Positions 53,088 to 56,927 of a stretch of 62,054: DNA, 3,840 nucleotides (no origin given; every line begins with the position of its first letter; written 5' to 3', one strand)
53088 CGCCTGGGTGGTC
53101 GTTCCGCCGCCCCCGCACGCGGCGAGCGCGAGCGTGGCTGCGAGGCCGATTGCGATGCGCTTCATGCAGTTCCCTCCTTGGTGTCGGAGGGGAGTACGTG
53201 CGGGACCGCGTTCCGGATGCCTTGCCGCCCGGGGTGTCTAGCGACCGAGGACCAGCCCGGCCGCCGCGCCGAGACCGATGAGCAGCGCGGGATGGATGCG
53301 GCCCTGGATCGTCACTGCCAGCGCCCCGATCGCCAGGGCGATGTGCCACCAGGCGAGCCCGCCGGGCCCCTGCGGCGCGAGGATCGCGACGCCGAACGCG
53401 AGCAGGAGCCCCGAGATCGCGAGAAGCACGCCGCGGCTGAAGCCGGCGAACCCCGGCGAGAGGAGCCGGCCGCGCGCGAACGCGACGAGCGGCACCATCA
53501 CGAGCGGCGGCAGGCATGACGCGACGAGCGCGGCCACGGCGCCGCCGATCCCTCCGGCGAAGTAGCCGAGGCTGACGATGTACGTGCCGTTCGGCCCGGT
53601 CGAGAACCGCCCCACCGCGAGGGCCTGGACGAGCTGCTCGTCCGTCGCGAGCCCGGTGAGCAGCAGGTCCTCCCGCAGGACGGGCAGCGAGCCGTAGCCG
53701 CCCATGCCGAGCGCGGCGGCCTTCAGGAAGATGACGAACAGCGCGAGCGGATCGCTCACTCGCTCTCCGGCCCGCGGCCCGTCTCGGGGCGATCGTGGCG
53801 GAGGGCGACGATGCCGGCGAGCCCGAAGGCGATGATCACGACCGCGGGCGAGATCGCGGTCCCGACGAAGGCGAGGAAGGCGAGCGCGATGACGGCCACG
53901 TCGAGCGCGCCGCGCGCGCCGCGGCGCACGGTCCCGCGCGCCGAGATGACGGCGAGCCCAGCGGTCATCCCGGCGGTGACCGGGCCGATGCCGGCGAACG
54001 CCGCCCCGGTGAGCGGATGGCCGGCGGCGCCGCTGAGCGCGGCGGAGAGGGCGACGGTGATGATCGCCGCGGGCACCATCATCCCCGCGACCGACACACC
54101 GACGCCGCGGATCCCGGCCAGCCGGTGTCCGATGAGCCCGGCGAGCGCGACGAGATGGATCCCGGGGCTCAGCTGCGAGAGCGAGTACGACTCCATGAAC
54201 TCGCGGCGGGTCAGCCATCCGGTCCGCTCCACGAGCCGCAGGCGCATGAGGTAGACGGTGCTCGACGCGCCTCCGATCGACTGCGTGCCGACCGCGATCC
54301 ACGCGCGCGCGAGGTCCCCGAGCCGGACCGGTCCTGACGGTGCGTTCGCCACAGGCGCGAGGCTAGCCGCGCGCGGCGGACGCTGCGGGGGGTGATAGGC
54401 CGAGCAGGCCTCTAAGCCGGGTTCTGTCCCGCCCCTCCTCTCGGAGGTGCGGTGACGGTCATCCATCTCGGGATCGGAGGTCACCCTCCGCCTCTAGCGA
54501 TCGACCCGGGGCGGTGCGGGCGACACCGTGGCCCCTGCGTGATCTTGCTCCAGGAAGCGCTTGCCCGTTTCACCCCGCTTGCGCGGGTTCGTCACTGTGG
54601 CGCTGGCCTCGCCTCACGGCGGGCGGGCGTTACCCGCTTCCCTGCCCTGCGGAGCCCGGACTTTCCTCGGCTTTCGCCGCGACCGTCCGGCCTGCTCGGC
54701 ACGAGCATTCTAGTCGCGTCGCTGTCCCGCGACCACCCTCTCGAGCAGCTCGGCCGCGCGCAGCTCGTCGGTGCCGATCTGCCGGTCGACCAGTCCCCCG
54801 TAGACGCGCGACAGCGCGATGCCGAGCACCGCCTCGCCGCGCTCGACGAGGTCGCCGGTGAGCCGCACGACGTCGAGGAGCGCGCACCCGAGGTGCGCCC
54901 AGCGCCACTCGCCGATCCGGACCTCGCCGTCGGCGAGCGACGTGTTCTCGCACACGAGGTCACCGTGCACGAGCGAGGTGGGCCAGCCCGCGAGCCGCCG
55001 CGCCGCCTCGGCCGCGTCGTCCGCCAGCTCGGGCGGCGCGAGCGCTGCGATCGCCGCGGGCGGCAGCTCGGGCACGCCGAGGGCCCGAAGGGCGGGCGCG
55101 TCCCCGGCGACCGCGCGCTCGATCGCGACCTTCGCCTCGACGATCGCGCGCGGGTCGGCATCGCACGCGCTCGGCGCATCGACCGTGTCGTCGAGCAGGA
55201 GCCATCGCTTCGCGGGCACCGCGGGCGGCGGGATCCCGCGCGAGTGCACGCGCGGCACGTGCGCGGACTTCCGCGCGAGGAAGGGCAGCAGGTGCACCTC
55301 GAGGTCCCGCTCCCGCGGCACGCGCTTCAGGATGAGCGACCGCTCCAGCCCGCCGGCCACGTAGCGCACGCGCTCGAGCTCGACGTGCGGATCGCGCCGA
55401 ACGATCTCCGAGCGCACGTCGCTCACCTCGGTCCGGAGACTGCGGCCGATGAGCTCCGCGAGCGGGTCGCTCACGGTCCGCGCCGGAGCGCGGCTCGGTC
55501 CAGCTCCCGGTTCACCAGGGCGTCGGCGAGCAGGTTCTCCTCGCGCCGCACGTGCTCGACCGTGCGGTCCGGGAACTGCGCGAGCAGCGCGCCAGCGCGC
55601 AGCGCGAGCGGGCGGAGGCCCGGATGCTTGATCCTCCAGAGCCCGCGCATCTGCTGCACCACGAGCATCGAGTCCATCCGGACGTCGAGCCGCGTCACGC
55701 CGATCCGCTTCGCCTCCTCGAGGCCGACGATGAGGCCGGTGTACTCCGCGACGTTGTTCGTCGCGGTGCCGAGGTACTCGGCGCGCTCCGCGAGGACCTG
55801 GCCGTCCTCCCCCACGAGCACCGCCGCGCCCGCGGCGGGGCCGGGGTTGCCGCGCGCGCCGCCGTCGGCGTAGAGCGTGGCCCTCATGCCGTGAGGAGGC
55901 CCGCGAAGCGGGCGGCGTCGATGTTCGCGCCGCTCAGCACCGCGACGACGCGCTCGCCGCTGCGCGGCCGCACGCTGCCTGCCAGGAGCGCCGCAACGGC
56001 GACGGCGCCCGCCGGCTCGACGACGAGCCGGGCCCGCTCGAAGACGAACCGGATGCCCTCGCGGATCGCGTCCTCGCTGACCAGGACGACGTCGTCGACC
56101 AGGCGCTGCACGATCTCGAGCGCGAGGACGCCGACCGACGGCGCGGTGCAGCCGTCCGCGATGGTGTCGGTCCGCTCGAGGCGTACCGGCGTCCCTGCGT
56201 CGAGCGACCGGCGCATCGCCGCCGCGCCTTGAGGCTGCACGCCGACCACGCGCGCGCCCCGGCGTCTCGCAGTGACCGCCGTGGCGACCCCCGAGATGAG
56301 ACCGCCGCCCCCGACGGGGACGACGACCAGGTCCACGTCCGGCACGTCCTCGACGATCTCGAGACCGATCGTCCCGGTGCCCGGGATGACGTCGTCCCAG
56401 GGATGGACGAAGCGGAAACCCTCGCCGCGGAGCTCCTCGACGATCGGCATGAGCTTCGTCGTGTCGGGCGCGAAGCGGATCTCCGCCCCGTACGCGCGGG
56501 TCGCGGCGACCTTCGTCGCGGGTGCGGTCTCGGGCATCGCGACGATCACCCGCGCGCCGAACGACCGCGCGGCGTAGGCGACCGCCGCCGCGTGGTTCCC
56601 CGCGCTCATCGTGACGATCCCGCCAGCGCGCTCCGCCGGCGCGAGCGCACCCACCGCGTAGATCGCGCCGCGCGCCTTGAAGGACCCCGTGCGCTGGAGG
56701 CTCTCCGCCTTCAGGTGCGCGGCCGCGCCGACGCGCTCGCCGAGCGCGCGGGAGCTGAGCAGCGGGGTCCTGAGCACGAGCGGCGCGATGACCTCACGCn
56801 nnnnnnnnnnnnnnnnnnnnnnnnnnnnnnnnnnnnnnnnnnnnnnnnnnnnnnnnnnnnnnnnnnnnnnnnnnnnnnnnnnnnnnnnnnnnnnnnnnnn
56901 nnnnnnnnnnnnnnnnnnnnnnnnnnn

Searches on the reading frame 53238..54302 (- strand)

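Call 102: search_protein_families(library=pfam, proteins=[window:53238-54302:-], max_evalue=0.00001)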
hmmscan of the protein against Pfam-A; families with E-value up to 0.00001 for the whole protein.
window:53238-54302:- (354 aa): 1 family
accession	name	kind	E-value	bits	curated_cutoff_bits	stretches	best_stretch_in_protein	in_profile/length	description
PF02417.20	Chromate_transp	-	5.4e-16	59.5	28.6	1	186-350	1-166/166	Chromate transporter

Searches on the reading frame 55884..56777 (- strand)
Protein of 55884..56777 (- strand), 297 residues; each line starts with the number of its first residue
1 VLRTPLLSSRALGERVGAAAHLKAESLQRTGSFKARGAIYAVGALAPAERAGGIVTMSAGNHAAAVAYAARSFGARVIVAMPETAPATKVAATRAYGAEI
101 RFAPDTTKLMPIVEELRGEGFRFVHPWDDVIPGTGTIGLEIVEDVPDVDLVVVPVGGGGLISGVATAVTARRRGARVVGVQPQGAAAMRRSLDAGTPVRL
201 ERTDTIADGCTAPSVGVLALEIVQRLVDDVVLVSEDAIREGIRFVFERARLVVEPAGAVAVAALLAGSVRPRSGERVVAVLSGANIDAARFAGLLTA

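Call 22: search_protein_families(library=pfam, proteins=[window:55884-56777:-])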
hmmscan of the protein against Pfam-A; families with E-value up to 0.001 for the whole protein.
window:55884-56777:- (297 aa): 1 family
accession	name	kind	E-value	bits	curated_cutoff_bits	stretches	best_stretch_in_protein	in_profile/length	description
PF00291.31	PALP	-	5.7e-78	262.7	35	1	3-283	7-295/295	Pyridoxal-phosphate dependent enzyme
